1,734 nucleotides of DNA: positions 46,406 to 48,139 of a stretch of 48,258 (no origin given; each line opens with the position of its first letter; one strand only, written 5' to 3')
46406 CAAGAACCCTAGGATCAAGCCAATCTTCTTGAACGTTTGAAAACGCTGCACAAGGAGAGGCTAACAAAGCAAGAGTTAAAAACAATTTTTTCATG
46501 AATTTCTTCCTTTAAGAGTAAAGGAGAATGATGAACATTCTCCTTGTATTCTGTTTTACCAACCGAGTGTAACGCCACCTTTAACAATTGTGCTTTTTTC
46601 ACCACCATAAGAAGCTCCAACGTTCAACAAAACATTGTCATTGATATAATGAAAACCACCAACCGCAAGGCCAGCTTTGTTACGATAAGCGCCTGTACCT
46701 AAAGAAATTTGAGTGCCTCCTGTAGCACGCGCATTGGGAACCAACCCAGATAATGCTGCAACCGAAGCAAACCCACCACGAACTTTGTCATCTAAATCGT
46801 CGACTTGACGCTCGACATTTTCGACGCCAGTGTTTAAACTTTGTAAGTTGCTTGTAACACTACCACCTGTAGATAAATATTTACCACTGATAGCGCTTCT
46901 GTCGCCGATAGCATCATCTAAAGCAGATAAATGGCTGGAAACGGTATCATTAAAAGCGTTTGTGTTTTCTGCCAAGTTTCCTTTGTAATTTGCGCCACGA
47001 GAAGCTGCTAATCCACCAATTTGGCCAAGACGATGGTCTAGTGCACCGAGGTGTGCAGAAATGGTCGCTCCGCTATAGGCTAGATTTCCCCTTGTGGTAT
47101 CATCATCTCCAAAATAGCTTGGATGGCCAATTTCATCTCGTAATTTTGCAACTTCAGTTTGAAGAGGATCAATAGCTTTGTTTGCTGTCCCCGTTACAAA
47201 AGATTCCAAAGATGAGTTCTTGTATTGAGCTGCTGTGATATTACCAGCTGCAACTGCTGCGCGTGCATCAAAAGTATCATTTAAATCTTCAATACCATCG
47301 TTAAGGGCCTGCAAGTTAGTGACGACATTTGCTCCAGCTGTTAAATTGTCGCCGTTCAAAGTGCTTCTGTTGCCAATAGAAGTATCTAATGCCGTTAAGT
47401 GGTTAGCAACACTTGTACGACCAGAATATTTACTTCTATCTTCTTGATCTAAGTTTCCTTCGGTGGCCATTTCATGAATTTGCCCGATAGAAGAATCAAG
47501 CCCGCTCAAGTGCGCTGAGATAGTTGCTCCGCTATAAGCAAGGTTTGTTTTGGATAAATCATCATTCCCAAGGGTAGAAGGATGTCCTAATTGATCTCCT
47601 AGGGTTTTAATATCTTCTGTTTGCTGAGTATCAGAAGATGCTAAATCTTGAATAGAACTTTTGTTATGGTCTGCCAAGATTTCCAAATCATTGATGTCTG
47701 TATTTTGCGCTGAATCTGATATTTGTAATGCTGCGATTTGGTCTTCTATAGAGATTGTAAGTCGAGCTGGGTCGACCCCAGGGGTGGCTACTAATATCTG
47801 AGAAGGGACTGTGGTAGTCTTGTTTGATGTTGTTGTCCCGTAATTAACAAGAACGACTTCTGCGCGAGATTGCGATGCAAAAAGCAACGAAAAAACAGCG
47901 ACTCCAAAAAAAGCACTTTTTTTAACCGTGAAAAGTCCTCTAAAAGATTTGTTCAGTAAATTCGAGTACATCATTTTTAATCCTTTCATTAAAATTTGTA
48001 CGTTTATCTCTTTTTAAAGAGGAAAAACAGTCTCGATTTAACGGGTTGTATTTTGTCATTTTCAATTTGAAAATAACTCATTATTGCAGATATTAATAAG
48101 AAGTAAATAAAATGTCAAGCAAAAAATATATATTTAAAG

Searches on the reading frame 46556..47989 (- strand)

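Call 40: search_protein_families(library=ncbifam, proteins=[window:46556-47989:-], max_evalue=0.00001)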
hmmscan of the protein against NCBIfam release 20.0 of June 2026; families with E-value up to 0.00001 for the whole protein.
window:46556-47989:- (477 aa): 1 family
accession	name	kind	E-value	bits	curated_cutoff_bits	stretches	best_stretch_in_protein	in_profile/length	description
NF033478.1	YadA_autotrans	exception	7.1e-07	28.5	750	1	373-469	356-451/459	trimeric autotransporter adhesin YadA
